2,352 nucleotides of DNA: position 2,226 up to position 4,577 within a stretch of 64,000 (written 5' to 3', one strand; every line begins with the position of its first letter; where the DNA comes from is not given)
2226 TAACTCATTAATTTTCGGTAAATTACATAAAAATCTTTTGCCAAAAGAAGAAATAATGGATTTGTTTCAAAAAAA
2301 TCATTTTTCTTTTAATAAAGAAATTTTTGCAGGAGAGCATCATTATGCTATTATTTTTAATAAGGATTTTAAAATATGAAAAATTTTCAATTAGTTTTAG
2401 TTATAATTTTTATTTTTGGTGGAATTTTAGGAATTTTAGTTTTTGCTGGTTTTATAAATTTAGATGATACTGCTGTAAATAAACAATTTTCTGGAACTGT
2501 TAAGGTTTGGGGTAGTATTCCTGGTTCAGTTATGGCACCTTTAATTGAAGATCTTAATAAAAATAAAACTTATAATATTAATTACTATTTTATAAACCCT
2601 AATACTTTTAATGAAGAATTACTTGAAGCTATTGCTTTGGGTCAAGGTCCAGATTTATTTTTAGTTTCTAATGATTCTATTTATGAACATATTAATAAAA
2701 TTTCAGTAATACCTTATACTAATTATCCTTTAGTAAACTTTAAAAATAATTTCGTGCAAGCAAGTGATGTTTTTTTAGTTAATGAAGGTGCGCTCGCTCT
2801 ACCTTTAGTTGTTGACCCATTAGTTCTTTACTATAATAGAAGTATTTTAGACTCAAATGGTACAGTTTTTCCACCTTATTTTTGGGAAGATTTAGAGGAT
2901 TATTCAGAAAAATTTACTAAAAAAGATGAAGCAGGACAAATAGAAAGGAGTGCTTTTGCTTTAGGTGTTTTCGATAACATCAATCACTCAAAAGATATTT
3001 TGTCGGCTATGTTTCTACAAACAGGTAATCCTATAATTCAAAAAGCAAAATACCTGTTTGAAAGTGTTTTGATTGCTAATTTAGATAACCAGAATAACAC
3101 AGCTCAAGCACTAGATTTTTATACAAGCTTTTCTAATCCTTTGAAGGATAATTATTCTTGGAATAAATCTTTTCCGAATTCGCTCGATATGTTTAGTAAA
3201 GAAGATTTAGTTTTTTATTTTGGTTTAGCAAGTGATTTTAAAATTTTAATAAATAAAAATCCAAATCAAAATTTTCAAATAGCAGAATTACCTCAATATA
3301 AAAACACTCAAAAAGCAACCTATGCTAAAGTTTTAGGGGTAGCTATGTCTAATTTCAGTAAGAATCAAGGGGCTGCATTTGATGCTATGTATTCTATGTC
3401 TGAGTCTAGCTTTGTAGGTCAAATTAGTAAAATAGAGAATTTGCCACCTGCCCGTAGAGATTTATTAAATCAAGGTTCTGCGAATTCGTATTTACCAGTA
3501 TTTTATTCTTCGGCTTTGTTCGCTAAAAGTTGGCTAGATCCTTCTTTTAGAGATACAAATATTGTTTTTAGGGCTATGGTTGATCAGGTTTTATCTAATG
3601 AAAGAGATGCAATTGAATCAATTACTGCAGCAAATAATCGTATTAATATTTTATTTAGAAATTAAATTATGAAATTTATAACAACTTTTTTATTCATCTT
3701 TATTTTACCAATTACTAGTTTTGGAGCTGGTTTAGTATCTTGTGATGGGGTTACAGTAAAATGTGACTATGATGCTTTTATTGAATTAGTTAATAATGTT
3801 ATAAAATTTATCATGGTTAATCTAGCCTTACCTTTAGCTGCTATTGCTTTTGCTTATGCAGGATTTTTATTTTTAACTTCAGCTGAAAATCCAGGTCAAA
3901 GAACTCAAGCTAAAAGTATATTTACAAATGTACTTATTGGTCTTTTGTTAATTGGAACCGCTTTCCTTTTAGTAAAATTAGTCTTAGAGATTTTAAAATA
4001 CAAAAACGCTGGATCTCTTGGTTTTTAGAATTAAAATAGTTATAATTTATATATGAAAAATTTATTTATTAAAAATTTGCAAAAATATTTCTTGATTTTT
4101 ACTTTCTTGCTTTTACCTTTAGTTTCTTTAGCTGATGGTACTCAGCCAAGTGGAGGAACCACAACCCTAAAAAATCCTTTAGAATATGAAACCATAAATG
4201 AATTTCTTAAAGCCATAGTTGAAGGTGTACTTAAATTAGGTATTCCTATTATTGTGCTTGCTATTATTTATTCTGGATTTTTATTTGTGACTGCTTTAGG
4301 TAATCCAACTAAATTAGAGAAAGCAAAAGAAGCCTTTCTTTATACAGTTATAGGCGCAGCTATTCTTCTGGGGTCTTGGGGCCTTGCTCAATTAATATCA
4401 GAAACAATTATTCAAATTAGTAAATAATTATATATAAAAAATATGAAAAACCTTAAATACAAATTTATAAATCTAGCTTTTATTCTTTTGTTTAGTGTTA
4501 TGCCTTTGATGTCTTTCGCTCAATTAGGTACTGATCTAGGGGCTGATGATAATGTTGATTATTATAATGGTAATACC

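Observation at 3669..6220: Tandem array of six diversified VirB2/TrbC-like two-TM secreted proteins with an 83-nt gene-conversion tract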

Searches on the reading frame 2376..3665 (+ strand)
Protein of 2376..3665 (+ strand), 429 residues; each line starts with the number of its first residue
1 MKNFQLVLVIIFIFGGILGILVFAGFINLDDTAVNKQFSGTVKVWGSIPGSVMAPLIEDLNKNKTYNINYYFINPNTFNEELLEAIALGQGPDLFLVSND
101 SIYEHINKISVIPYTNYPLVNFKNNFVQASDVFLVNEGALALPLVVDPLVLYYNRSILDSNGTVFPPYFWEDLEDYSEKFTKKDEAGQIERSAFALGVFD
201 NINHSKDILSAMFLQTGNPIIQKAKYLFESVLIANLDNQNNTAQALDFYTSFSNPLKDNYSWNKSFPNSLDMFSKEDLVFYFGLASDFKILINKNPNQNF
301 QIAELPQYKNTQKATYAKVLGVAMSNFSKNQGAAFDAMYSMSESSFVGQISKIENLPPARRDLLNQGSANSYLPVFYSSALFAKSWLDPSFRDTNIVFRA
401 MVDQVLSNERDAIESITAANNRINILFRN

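Call 8: search_protein_families(library=pfam, proteins=[window:2376-3665:+], max_evalue=0.01)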
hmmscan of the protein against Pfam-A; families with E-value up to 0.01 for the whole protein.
window:2376-3665:+ (429 aa): 1 family
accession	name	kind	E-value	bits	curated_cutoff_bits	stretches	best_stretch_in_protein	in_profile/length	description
PF01547.30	SBP_bac_1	-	6.1e-12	46.6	26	1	49-336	5-295/307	Bacterial extracellular solute-binding protein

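Call 46: find_homologous_proteins(query=window:2376-3665:+, max_evalue=0.00001)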
Query window:2376-3665:+ (429 aa): 1699 proteins with E <= 0.00001 among 8000 candidates; the best 120 are listed.
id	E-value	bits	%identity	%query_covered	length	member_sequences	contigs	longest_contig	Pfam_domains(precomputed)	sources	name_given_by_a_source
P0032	1.6e-277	938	100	100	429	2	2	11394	PF01547.31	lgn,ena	-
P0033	4.4e-176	604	62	97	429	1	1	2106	PF13416.12,PF01547.31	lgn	-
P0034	1.5e-166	573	59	100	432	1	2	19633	PF13416.12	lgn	-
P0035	2.3e-156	539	56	98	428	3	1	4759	PF13416.12,PF01547.31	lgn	-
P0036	6.9e-151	521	54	100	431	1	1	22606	PF13416.12,PF01547.31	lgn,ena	-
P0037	1.8e-146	507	53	100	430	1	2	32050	PF13416.12,PF01547.31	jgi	jgi:ABC-type glycerol-3-phosphate transport system substrate-binding protein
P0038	5.5e-146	505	53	97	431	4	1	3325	-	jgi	-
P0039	8.5e-145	501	53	100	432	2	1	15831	PF13416.12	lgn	-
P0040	2.1e-142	493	53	100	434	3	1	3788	PF13416.12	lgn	-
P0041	1.8e-140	487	52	100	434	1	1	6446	PF13416.12,PF01547.31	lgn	-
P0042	8.7e-138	478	46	72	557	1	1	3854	PF13416.12,PF01547.31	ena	-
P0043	1.8e-135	471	51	96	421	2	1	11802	PF13416.12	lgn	-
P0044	2.8e-134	467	50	100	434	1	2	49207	PF13416.12,PF01547.31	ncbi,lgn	-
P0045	1.3e-132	461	49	100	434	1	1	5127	PF13416.12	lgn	-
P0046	7.4e-131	455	50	100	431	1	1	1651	-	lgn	-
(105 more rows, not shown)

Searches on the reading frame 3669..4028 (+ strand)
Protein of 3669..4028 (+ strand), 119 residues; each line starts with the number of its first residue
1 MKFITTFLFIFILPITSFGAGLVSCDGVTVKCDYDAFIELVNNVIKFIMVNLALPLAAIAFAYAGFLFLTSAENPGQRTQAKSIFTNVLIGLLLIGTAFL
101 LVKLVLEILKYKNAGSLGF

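Call 3: search_protein_families(library=pfam, proteins=[window:3669-4028:+], max_evalue=1)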
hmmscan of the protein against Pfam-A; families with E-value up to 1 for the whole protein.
window:3669-4028:+ (119 aa): 4 families
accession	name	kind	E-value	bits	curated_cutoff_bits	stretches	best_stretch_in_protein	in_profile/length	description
PF18895.5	T4SS_pilin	-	4.1e-08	33.6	26.6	1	40-105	8-71/71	Type IV secretion system pilin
PF23396.1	DUF7103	-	0.002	18.6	27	1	49-100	30-81/159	Family of unknown function (DUF7103)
PF04956.18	TrbC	-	0.0026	18.4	27.9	1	7-102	12-95/98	TrbC/VIRB2 pilin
PF13281.12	MAP3K_TRAF_bd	-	0.25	10.7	24.1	1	33-89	151-204/371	MAP3K TRAFs-binding domain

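Call 4: search_protein_families(library=ncbifam, proteins=[window:3669-4028:+], max_evalue=1)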
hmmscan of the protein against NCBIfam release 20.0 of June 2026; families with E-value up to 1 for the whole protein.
window:3669-4028:+ (119 aa): 2 families
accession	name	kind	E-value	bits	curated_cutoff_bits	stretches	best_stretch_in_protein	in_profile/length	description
NF045849.1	ICE_MMCAP2_0565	equivalog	1e-05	25.1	40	1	37-108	9-79/80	Mbov_0395 family pilin-like conjugal transfer protein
NF001194.0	PRK00159.1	equivalog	0.084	13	102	1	79-104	27-52/87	cell division protein CrgA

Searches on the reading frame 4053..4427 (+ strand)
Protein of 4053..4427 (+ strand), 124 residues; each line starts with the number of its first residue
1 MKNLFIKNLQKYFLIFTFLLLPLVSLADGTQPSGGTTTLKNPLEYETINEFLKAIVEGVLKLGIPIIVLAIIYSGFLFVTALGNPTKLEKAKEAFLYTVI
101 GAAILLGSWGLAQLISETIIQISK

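Call 3: search_protein_families(library=pfam, proteins=[window:4053-4427:+], max_evalue=1)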
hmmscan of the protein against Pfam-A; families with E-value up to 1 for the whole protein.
window:4053-4427:+ (124 aa): 3 families
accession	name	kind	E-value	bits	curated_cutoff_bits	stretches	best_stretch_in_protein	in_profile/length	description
PF18895.5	T4SS_pilin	-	3e-09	37.3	26.6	1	46-115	3-71/71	Type IV secretion system pilin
PF04956.18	TrbC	-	1.7e-08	35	27.9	1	10-114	13-97/98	TrbC/VIRB2 pilin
PF04893.22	Yip1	-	0.068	13.5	28.6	1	30-110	120-171/173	Yip1 domain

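Call 4: search_protein_families(library=ncbifam, proteins=[window:4053-4427:+], max_evalue=1)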
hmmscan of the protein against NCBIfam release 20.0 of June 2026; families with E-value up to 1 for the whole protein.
window:4053-4427:+ (124 aa): 1 family
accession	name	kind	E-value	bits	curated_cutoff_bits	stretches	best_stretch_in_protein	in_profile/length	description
NF045849.1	ICE_MMCAP2_0565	equivalog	8.6e-05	22.2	40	1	46-118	7-79/80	Mbov_0395 family pilin-like conjugal transfer protein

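Call 58: search_dna_similar(query=window:4053-4427:+, collection=plasmids, mode=protein, max_evalue=0.01, max_rows=15)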
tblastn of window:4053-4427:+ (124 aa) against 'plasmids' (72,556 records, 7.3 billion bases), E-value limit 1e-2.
No match.
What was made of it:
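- Closest known: Classical conjugative pilins TrbC. Different: No BLAST-level similarity to any plasmid record was found (call 58).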

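Call 71: find_homologous_proteins(query=window:4053-4427:+, max_evalue=0.001)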
Query window:4053-4427:+ (124 aa): 230 proteins with E <= 0.001 among 252 candidates; the best 120 are listed.
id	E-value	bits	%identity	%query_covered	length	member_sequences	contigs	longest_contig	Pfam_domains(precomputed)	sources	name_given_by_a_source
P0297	4.1e-70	251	100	100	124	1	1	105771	PF18895.6,PF04956.19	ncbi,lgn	-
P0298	7.0e-57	208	84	100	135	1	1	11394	PF18895.6,PF04956.19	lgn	-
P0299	8.9e-49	182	78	96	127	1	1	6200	PF18895.6,PF04956.19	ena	-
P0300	3.6e-46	174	71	98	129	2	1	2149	PF18895.6,PF04956.19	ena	-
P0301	7.2e-41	157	74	85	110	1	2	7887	PF18895.6,PF04956.19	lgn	-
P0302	1.9e-38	149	72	85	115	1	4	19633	PF18895.6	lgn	-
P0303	2.1e-34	136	57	97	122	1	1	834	PF18895.6,PF04956.19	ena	-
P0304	7.1e-33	131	55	95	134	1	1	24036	PF18895.6,PF04956.19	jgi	jgi:hypothetical protein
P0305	1.4e-32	130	57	98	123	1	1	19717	PF18895.6,PF04956.19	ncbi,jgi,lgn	jgi:hypothetical protein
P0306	1.7e-32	130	58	91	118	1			PF18895.6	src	-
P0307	1.9e-32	130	54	97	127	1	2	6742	PF18895.6,PF04956.19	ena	-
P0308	4.0e-32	129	56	94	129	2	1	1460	PF18895.6,PF04956.19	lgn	-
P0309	4.3e-32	129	53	98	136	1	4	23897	PF18895.6,PF04956.19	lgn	-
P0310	9.4e-32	127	55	97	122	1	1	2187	PF18895.6,PF04956.19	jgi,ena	-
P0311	1.2e-31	127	56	96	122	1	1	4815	PF18895.6,PF04956.19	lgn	-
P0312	1.2e-31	127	60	94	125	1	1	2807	PF18895.6,PF04956.19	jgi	jgi:hypothetical protein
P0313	1.8e-31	127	55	97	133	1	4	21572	PF18895.6,PF04956.19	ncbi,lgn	-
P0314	3.2e-31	126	55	96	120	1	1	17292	PF18895.6,PF04956.19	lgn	-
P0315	3.4e-31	126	54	97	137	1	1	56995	PF18895.6,PF04956.19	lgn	-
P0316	4.2e-31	125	53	97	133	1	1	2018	PF18895.6,PF04956.19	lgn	-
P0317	4.6e-31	125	57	94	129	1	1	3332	PF18895.6,PF04956.19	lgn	-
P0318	4.7e-31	125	55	95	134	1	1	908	PF18895.6,PF04956.19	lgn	-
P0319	6.2e-31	125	53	97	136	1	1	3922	PF18895.6,PF04956.19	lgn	-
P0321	1.0e-30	124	54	97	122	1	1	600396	PF18895.6,PF04956.19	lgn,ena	-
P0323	1.7e-30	123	52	95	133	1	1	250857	PF18895.6,PF04956.19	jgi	-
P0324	1.9e-30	123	54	97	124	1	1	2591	PF18895.6,PF04956.19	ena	-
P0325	2.0e-30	123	52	95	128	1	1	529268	PF18895.6,PF04956.19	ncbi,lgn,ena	ncbi:MAG: hypothetical protein WC011_01405 [Candidatus Paceibacterota bacterium]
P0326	2.1e-30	123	52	97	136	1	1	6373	PF18895.6,PF04956.19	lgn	-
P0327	2.4e-30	123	51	94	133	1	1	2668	PF18895.6,PF04956.19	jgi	-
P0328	2.7e-30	123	60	94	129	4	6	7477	PF18895.6,PF04956.19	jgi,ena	-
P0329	3.0e-30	123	60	94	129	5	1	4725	PF18895.6,PF04956.19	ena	-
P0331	3.2e-30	123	49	97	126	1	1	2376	PF18895.6,PF04956.19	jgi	jgi:hypothetical protein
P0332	5.5e-30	122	61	73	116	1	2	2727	PF18895.6,PF04956.19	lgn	-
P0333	5.7e-30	122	54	94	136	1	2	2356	PF18895.6,PF04956.19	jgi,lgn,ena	-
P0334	5.9e-30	122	54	95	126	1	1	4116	PF18895.6,PF04956.19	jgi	jgi:ABC-type cobalt transport system substrate-binding protein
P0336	6.5e-30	122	60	76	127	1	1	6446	PF18895.6,PF04956.19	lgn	-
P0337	6.6e-30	122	48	93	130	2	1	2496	PF18895.6,PF04956.19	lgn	-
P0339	1.0e-29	121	46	95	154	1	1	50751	PF18895.6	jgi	jgi:hypothetical protein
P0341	1.2e-29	121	55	94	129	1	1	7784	PF18895.6,PF04956.19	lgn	-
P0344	2.1e-29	120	54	94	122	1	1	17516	PF18895.6,PF04956.19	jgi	jgi:hypothetical protein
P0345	3.1e-29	119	54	90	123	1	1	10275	PF18895.6,PF04956.19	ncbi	-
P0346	3.3e-29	119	56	87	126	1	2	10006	PF18895.6,PF04956.19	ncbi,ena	-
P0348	4.2e-29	119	56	87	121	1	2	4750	PF18895.6,PF04956.19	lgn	-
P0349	4.6e-29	119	56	95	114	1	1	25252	PF18895.6,PF04956.19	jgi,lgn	jgi:hypothetical protein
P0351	6.9e-29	118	55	96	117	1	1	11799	PF18895.6,PF04956.19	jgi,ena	-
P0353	8.9e-29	118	64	76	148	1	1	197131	PF18895.6,PF04956.19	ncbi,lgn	ncbi:MAG: hypothetical protein V4504_00955 [Patescibacteria group bacterium]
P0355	1.7e-28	117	56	84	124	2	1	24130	PF18895.6,PF04956.19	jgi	-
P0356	1.8e-28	117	53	98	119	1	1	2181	PF18895.6,PF04956.19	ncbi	-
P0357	2.8e-28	116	53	95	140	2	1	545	PF18895.6,PF04956.19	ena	-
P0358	3.3e-28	116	57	91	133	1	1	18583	PF18895.6,PF04956.19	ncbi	-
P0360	3.9e-28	116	54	94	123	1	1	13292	PF18895.6,PF04956.19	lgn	-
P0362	5.4e-28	115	50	94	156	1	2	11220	PF18895.6,PF04956.19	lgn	-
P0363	5.6e-28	115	55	94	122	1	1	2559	PF18895.6,PF04956.19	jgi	jgi:hypothetical protein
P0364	6.0e-28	115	55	91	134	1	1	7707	PF18895.6,PF04956.19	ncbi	-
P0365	1.0e-27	114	55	84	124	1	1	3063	PF18895.6,PF04956.19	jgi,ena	-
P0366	1.1e-27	114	49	97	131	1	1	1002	PF18895.6,PF04956.19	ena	-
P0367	1.1e-27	114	58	77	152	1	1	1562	PF18895.6,PF04956.19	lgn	-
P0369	1.2e-27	114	51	90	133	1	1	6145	PF18895.6,PF04956.19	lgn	-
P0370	1.4e-27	114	52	89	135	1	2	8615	PF18895.6,PF04956.19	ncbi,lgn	-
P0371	1.5e-27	114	51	95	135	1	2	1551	PF18895.6,PF04956.19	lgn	-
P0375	2.3e-27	113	50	94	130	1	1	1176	PF18895.6,PF04956.19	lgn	-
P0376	2.4e-27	113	55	88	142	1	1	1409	PF18895.6,PF04956.19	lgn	-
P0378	2.6e-27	113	51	89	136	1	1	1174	PF18895.6,PF04956.19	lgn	-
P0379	2.6e-27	113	65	65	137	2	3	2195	PF18895.6,PF04956.19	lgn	-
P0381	3.1e-27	113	50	89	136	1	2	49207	PF18895.6,PF04956.19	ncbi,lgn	-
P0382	3.3e-27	113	52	97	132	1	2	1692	PF18895.6,PF04956.19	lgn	-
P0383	3.4e-27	113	56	94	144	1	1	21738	PF18895.6,PF04956.19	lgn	-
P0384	4.7e-27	112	58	81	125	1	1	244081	PF18895.6,PF04956.19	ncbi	-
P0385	6.0e-27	112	51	96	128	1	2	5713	PF18895.6,PF04956.19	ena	-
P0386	6.6e-27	112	52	94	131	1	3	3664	PF18895.6,PF04956.19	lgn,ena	-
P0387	7.0e-27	112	54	86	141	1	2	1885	PF18895.6,PF04956.19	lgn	-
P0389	9.3e-27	111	54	94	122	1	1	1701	PF18895.6,PF04956.19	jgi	jgi:hypothetical protein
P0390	1.1e-26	111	51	94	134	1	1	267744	PF18895.6,PF04956.19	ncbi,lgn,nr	ncbi:MAG: pilin [Burkholderiales bacterium]|nr:pilin [Burkholderiales bacterium]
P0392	1.4e-26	111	51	89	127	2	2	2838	PF18895.6,PF04956.19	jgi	-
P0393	1.5e-26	111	48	95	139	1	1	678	PF18895.6,PF04956.19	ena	-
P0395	2.9e-26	110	50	98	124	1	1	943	PF18895.6,PF04956.19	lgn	-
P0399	3.9e-26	109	48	97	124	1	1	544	PF18895.6,PF04956.19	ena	-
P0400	4.3e-26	109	50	97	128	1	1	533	PF18895.6,PF04956.19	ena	-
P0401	4.3e-26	109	53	98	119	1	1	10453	PF18895.6,PF04956.19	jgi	-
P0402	6.5e-26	109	52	94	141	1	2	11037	PF18895.6,PF04956.19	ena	-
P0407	1.5e-25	107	57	73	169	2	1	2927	PF18895.6,PF04956.19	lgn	-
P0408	2.4e-25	107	50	96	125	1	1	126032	PF18895.6,PF04956.19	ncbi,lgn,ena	-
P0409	5.0e-25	106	55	85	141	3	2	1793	PF18895.6,PF04956.19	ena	-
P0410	8.5e-25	105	54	90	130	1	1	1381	PF18895.6,PF04956.19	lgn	-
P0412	1.5e-24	104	51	96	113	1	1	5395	PF18895.6,PF04956.19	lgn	-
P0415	5.0e-24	103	48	92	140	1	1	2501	PF18895.6,PF04956.19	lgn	-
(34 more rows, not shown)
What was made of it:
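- NCBI names some orthologues 'pilin' (call 71).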

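Call 72: find_encoding_contigs(protein=P0297, flank=10000, max_places=2)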
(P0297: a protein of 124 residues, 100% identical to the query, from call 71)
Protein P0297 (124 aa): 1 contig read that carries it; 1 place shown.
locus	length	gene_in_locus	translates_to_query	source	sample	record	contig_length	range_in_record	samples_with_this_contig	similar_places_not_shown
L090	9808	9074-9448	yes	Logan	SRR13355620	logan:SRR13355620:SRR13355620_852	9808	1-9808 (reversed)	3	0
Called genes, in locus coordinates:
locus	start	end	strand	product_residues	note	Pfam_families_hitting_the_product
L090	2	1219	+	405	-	?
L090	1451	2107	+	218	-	-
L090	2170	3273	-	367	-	PF21543:CvfB_2nd (faint), PF00575:S1 (weak), PF23459:S1_RRP5 (faint), PF00575:S1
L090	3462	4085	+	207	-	PF13483:Lactamase_B_3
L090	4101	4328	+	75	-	-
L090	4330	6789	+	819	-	PF00521:DNA_topoisoIV, PF03989:DNA_gyraseA_C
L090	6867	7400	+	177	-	PF01209:Ubie_methyltran, PF05175:MTS, PF13489:Methyltransf_23, PF02475:TRM5-TYW2_MTfase, PF13847:Methyltransf_31, PF08241:Methyltransf_11, PF08242:Methyltransf_12, PF13649:Methyltransf_25, +4 more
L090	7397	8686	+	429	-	PF01547:SBP_bac_1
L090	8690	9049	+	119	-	PF18895:T4SS_pilin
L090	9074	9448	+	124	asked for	PF04956:TrbC, PF18895:T4SS_pilin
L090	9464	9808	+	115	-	?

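Call 73: find_encoding_contigs(protein=P0339, flank=10000, max_places=2)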
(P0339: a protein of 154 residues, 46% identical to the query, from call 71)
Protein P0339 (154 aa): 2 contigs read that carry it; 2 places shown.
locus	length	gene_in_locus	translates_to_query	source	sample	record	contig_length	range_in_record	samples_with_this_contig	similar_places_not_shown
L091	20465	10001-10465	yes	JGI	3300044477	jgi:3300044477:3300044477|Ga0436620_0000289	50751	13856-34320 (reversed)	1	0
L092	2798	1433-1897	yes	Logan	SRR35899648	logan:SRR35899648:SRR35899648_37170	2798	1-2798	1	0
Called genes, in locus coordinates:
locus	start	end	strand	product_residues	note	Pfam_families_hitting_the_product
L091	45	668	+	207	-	-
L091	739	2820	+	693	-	PF23197:IG_AIR9 (weak), PF01471:PG_binding_1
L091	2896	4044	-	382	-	PF00575:S1 (weak), PF21543:CvfB_2nd (faint), PF23459:S1_RRP5 (faint), PF21710:Spt6_S1 (faint), PF00575:S1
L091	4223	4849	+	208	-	PF13483:Lactamase_B_3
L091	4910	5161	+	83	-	-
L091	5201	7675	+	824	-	PF00521:DNA_topoisoIV, PF03989:DNA_gyraseA_C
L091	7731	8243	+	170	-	PF01209:Ubie_methyltran (weak), PF05175:MTS (weak), PF06325:PrmA (weak), PF13489:Methyltransf_23 (weak), PF13847:Methyltransf_31, PF08241:Methyltransf_11, PF08242:Methyltransf_12, PF13649:Methyltransf_25, +2 more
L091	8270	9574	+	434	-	PF01547:SBP_bac_1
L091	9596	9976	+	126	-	PF18895:T4SS_pilin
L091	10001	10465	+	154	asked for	PF18895:T4SS_pilin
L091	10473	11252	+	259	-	-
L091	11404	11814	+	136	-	PF18895:T4SS_pilin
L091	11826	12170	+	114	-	PF18895:T4SS_pilin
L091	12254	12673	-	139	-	-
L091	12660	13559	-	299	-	PF01145:Band_7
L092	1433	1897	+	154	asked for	PF18895:T4SS_pilin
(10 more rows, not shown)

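Call 77: find_encoding_contigs(protein=P0298, flank=10000, max_places=2)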
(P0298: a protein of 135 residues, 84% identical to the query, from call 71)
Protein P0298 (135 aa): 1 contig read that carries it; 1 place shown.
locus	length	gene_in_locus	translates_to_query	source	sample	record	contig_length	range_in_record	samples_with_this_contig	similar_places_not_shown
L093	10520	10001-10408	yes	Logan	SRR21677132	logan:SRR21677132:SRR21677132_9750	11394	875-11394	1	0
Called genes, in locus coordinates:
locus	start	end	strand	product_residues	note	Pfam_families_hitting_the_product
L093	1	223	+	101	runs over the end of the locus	-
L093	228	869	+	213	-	PF02698:DUF218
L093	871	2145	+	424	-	PF01225:Mur_ligase, PF08245:Mur_ligase_M, PF02875:Mur_ligase_C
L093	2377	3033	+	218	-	-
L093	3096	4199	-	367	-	PF21543:CvfB_2nd (faint), PF00575:S1 (weak), PF23459:S1_RRP5 (faint), PF00575:S1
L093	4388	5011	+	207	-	PF13483:Lactamase_B_3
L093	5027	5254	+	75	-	-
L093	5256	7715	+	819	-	PF00521:DNA_topoisoIV, PF03989:DNA_gyraseA_C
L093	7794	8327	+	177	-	PF01209:Ubie_methyltran, PF05175:MTS, PF13489:Methyltransf_23, PF02475:TRM5-TYW2_MTfase, PF13847:Methyltransf_31, PF08241:Methyltransf_11, PF08242:Methyltransf_12, PF13649:Methyltransf_25, +5 more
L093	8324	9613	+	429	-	PF01547:SBP_bac_1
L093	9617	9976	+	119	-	PF18895:T4SS_pilin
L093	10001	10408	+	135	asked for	PF04956:TrbC (weak), PF18895:T4SS_pilin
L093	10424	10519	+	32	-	?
